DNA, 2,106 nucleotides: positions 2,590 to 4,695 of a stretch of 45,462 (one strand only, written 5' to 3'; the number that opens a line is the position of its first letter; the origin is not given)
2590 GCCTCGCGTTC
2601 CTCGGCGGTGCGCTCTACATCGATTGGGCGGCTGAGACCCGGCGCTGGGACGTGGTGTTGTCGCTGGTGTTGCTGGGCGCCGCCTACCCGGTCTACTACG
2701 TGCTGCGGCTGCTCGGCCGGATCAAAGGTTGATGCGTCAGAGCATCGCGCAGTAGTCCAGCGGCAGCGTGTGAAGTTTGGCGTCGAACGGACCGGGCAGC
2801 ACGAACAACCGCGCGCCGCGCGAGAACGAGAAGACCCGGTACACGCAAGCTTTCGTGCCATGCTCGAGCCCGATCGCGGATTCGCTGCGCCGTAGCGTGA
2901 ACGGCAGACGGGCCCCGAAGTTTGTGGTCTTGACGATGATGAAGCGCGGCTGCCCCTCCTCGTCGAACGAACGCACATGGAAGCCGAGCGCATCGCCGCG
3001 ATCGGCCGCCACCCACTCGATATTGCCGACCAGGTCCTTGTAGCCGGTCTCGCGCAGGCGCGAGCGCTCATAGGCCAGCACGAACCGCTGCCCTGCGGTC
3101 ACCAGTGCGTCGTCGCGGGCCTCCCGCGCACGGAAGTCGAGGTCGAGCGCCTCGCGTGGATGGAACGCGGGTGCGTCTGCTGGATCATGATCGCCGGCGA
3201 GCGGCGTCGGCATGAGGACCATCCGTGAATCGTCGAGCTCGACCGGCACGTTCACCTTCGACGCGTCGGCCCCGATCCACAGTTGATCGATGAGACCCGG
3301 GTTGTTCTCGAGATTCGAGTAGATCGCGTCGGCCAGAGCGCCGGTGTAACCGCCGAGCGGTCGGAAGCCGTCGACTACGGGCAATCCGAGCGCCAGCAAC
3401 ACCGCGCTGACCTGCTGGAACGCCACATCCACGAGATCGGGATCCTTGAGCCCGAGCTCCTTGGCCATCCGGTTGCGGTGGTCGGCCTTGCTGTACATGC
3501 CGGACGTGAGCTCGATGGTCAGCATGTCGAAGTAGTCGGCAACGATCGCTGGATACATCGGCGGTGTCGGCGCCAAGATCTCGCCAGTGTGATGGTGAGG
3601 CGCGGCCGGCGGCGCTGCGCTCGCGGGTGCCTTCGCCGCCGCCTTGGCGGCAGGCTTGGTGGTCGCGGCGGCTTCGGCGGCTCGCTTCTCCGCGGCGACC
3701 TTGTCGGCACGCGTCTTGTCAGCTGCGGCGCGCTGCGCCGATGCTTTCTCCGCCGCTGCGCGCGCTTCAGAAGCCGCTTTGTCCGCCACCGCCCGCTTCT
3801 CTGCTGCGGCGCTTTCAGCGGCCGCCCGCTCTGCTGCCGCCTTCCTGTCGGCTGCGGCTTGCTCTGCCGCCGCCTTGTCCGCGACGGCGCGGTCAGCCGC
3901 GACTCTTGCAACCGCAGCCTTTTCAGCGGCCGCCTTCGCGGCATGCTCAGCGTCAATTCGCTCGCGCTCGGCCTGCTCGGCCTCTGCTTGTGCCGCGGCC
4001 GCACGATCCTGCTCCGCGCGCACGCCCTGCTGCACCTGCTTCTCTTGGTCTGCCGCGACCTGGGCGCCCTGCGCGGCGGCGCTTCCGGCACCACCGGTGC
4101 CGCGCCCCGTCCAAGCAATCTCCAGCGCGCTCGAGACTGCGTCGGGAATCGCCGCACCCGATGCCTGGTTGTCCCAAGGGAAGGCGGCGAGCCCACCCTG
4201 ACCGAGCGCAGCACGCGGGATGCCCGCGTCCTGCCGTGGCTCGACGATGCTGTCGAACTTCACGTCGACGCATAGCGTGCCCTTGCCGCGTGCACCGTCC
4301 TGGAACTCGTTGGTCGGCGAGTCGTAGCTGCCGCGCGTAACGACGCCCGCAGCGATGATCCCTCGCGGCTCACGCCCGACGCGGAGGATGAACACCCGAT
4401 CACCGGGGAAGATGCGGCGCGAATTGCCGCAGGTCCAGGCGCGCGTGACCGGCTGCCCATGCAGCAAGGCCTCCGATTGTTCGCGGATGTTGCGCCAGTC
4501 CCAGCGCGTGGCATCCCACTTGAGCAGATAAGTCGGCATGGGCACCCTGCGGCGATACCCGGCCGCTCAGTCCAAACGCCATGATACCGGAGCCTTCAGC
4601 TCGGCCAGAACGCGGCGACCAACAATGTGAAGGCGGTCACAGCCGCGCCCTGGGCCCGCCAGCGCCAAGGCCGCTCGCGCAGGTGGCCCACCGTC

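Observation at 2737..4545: Solitary reader / spacer / nuclease-fold protein with substituted catalytic core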

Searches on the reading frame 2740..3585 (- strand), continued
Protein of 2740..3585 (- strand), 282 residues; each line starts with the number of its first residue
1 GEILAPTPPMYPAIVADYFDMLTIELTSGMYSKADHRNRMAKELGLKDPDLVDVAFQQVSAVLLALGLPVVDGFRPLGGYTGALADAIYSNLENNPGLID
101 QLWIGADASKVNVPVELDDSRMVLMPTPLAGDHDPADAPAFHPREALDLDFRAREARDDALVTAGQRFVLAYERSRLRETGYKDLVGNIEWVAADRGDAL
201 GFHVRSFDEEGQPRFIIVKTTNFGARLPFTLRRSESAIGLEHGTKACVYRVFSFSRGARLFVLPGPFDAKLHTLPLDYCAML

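Call 63: search_protein_families(library=padloc, alignment_id=A5, max_evalue=1e-10)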
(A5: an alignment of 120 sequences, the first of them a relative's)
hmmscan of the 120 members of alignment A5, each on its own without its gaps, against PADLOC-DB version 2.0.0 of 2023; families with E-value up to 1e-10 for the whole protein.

A. member 1, L006:4497-6425:- (642 aa): 0 families

B. families by the number of members that match (of 120 scanned): 103 families (the first 25 are shown)
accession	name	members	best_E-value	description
PDLC04134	mad2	3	3e-20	mads_2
PDLC04966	PDC-S24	2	4e-169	-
PDLC03963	SoFic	2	3.8e-98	-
PDLC03069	Specificity_I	2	1.2e-89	Type I specificity subunit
PDLC03107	Specificity_I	2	2e-65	Type I specificity subunit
PDLC03100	Specificity_I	2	2.4e-47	Type I specificity subunit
PDLC03079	Specificity_I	2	2.6e-36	Type I specificity subunit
PDLC03096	Specificity_I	2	4.3e-34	Type I specificity subunit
PDLC03179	Specificity_I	2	1.6e-32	Type I specificity subunit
PDLC03169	Specificity_I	2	1.8e-32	Type I specificity subunit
PDLC03127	Specificity_I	2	2.7e-32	Type I specificity subunit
PDLC03109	Specificity_I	2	1.6e-30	Type I specificity subunit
PDLC04137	mad5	2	6.5e-29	mads_5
PDLC03189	Specificity_I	2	8.2e-28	Type I specificity subunit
PDLC03108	Specificity_I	2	1.4e-26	Type I specificity subunit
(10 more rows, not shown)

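Call 65: find_encoding_contigs(protein=P0007, flank=10000, max_places=4)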
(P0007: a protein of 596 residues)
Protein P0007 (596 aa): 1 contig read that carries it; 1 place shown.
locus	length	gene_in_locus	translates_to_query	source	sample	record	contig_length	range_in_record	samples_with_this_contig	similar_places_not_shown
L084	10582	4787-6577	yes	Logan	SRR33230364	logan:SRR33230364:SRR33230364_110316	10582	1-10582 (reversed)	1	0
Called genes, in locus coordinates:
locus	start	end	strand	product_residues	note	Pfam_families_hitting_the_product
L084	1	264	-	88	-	?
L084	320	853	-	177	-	PF11101:DUF2884 (faint)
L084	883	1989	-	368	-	PF25919:BSH_CusB (faint), PF25917:BSH_RND, PF25973:BSH_CzcB, PF25954:Beta-barrel_RND_2, PF25967:RND-MFP_C, PF25975:CzcB_C, PF25989:YknX_C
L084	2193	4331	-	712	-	PF17804:TSP_NTD, PF00595:PDZ, PF03572:Peptidase_S41, PF11818:DUF3340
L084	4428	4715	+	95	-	-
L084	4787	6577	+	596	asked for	PF07382:HC2 (weak), PF13020:NOV_C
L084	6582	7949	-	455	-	PF00324:AA_permease, PF13520:AA_permease_2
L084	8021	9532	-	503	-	-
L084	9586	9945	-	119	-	PF00892:EamA (weak)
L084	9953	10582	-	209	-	?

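Call 66: find_encoding_contigs(protein=P0126, flank=8000, max_places=3)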
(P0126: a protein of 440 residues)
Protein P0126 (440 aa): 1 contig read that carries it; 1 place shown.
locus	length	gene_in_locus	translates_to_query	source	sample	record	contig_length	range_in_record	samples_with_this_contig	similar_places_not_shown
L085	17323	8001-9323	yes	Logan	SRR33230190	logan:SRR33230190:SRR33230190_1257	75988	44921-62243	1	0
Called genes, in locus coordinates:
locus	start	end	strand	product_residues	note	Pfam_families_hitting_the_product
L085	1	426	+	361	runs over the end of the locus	-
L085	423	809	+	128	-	-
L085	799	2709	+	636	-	PF01935:DUF87, PF13191:AAA_16 (faint), PF19044:P-loop_TraG (faint)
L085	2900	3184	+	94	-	PF11994:DUF3489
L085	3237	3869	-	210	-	-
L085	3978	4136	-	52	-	-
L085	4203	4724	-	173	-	PF11848:DUF3368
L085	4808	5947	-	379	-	PF13560:HTH_31, PF01381:HTH_3, PF12844:HTH_19, PF06114:Peptidase_M78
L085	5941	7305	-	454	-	PF06508:QueC (faint)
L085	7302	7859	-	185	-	-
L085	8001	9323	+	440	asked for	PF13020:NOV_C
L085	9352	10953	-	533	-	PF19614:DUF6119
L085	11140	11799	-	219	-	-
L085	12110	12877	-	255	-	PF13365:Trypsin_2 (weak)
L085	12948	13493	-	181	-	-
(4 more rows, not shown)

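Call 80: fold_search(model_id=the predicted structure, library=viral)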
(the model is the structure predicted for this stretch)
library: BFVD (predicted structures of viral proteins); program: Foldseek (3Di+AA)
matches with E <= 10: 205; with E <= 0.001: 0
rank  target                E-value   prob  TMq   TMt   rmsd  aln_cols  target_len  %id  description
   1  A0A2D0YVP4            6.8e-02  0.98  0.26  0.45   4.2       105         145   16  (no name in the UniProt tables at hand)
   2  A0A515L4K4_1          1.1e-01  0.10  0.15  0.05  17.9       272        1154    8  RNA-directed RNA polymerase L [Jujube yellow mottle-associated virus]
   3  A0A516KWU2            1.1e-01  0.69  0.19  0.33   6.0        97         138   13  (no name in the UniProt tables at hand)
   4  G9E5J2                1.2e-01  0.13  0.19  0.18  18.5       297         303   10  (no name in the UniProt tables at hand)
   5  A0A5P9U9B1            1.2e-01  0.47  0.18  0.40   8.8       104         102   12  (no name in the UniProt tables at hand)
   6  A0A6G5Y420            1.3e-01  0.75  0.22  0.38   5.3       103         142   18  (no name in the UniProt tables at hand)
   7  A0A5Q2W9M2            2.1e-01  0.77  0.23  0.41   4.9        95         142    9  (no name in the UniProt tables at hand)
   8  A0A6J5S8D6            2.1e-01  0.60  0.26  0.39  14.8       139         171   16  Uncharacterized protein [uncultured Caudovirales phage]
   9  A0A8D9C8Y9            2.4e-01  0.06  0.13  0.08  20.4       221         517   14  Uncharacterized protein [uncultured marine phage]
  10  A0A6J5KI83            2.7e-01  0.54  0.19  0.36   4.6        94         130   15  Uncharacterized protein [uncultured Caudovirales phage]
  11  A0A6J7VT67            2.9e-01  0.80  0.30  0.49   6.2       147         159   18  Holliday junction resolvase [uncultured Caudovirales phage]
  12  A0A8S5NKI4            2.9e-01  0.11  0.14  0.14  12.3       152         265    9  PD-(D/E)XK nuclease superfamily protein [Siphoviridae sp. ctK0l2]
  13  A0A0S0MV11            3.1e-01  0.75  0.24  0.40   6.0       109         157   19  Uncharacterized protein [Pseudomonas phage PaMx74]
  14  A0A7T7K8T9            3.4e-01  0.77  0.24  0.47   5.4       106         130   16  (no name in the UniProt tables at hand)
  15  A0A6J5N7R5            4.3e-01  0.75  0.20  0.46   3.6        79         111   13  Uncharacterized protein [uncultured Caudovirales phage]
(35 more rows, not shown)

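Call 88: search_protein_families(library=pfam, proteins=[P0061, P0066, P0069, P0126, P0032, P0045, P0062], max_evalue=0.01)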
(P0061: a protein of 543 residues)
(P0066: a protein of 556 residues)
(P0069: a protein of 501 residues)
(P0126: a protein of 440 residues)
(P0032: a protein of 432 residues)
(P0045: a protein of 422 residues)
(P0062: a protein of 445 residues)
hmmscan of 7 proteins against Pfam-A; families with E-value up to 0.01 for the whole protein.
P0061 (543 aa): 2 families
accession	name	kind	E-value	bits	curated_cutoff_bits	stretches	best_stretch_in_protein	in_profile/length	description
PF13020.12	NOV_C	-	9.4e-22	77.3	22.1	1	420-517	1-90/91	Protein NO VEIN, C-terminal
PF01878.24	EVE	-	4.4e-09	36.9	23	1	108-241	1-143/145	EVE domain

P0066 (556 aa): 1 family
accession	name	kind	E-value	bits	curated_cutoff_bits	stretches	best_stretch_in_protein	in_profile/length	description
PF13020.12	NOV_C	-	1.4e-23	83.2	22.1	1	416-512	1-89/91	Protein NO VEIN, C-terminal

P0069 (501 aa): 1 family
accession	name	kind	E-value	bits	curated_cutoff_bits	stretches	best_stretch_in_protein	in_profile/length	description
PF13020.12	NOV_C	-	3.1e-18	66.1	22.1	1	381-479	1-90/91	Protein NO VEIN, C-terminal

P0126 (440 aa): 1 family
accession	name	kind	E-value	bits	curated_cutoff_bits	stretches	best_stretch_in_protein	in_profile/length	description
PF13020.12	NOV_C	-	2.2e-19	69.7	22.1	1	314-411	1-90/91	Protein NO VEIN, C-terminal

P0032 (432 aa): 2 families
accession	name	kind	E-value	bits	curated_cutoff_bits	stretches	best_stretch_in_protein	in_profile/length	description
PF13020.12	NOV_C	-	6e-22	78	22.1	1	316-413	1-90/91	Protein NO VEIN, C-terminal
PF01878.24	EVE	-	1.4e-06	28.8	23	1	26-147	18-144/145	EVE domain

P0045 (422 aa): 1 family
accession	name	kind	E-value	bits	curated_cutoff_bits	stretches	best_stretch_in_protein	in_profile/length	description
PF13020.12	NOV_C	-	6.5e-20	71.4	22.1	1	305-402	1-90/91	Protein NO VEIN, C-terminal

P0062 (445 aa): 1 family
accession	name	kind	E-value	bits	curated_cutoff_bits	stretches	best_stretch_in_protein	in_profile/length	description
PF13020.12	NOV_C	-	8.7e-24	83.9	22.1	1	327-423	1-89/91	Protein NO VEIN, C-terminal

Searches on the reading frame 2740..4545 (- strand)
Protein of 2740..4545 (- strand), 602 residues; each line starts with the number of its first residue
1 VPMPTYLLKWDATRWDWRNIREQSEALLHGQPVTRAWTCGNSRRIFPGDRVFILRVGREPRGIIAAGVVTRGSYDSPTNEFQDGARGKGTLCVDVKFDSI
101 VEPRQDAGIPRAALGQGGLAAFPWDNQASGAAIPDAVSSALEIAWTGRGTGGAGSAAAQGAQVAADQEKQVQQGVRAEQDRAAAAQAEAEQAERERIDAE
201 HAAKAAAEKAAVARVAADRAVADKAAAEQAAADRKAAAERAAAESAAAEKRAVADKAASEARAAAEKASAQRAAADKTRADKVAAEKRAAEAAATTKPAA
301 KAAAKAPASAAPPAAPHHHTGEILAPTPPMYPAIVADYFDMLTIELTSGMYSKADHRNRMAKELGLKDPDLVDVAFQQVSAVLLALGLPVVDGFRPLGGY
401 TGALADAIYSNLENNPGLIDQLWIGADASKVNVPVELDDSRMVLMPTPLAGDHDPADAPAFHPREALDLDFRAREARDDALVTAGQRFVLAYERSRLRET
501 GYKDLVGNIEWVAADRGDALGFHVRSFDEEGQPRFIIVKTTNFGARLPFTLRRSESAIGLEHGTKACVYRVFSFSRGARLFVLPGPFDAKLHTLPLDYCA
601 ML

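Call 3: search_protein_families(library=pfam, proteins=[window:2740-4545:-], max_evalue=1)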
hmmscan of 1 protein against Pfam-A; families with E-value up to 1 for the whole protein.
window:2740-4545:- (602 aa): 2 families
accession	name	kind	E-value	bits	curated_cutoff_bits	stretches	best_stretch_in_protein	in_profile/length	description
PF13020.12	NOV_C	-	6.4e-10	39.4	22.1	1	487-581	3-89/91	Protein NO VEIN, C-terminal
PF01878.24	EVE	-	0.00031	21.2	23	1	6-100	3-102/145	EVE domain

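Call 4: search_protein_families(library=ncbifam, proteins=[window:2740-4545:-], max_evalue=1)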
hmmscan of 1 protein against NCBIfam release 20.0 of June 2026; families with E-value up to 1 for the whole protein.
window:2740-4545:- (602 aa): 1 family
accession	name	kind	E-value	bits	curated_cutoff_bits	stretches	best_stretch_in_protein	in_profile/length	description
NF038053.1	hist_H1_lk_Burk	equivalog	0.00023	21.5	80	1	180-316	32-175/195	histone H1-like DNA-binding protein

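Call 5: search_protein_families(library=padloc, proteins=[window:2740-4545:-], max_evalue=1)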
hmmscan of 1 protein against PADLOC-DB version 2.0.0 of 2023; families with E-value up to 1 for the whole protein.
window:2740-4545:- (602 aa): 5 families
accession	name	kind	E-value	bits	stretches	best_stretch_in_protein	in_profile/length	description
PDLC05008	PDC-S36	-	1.7e-63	212.9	1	333-601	14-278/280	-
PDLC04021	PD-T4-1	-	4.7e-08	30.4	1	467-542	236-309/383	-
PDLC04022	PD-T4-1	-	0.0002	18.8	1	470-541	72-141/216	-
PDLC03972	TmtA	-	0.04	9.9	1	504-575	1202-1272/1302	-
PDLC00553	JetC2|JetC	-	0.057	9.2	1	156-310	356-594/1361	DUF3584 domain; MukB-like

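Call 7: search_solved_structures(query=window:2740-4545:-, max_evalue=1, show_alignments=3)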
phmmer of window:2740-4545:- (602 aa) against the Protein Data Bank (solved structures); distinct sequences matched with E-value up to 1: 5.
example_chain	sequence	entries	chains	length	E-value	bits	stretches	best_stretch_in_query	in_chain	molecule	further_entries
7oya_q1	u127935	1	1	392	0.11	14.4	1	450-592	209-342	Novel protein similar to human proliferation-associated 2G4 protein (PA2G4)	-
5xy3_C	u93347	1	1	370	0.36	12.7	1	232-325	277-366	Ribosomal protein, putative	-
8k60_F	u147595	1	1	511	0.57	12.1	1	155-305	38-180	RNA polymerase principal sigma factor HrdB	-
7vpd_F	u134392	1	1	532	0.83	11.5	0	155-305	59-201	RNA polymerase sigma factor SigA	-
7vpz_F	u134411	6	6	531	0.84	11.5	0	155-305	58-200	RNA polymerase principal sigma factor HrdB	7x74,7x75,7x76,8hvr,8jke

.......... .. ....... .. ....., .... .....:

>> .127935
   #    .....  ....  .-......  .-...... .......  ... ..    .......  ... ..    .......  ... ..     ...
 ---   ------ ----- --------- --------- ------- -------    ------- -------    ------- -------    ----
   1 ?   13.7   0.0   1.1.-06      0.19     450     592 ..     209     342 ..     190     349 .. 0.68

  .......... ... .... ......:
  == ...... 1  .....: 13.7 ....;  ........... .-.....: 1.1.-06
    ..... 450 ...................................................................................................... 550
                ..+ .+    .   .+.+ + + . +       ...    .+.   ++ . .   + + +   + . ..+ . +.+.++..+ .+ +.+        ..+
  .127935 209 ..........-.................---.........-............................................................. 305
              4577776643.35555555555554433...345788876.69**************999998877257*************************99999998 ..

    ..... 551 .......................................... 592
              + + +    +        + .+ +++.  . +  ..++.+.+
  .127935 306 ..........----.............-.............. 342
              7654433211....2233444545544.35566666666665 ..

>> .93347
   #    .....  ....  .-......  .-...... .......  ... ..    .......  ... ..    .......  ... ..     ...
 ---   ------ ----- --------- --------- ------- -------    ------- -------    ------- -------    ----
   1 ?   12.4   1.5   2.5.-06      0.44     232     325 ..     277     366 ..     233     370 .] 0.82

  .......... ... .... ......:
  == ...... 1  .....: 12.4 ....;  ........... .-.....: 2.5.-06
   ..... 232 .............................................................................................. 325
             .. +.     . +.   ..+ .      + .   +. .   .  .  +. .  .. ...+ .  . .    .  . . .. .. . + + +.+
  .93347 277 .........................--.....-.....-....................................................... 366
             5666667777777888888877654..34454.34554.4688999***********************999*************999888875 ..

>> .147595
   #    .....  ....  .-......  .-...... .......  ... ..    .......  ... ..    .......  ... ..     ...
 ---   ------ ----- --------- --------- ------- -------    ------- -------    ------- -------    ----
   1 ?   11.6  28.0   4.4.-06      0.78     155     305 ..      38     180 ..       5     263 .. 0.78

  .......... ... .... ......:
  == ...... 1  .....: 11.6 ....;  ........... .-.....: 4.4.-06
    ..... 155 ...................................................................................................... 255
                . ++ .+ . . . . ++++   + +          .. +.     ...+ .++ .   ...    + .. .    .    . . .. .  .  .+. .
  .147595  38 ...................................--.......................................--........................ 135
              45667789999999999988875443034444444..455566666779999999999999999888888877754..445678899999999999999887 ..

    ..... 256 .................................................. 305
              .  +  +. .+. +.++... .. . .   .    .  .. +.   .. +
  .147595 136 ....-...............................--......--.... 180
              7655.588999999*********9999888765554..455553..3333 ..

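Call 85: search_protein_families(library=phrogs, proteins=[window:2740-4539:-], max_evalue=0.01)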
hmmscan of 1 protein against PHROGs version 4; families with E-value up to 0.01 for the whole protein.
window:2740-4539:- (600 aa): 0 families
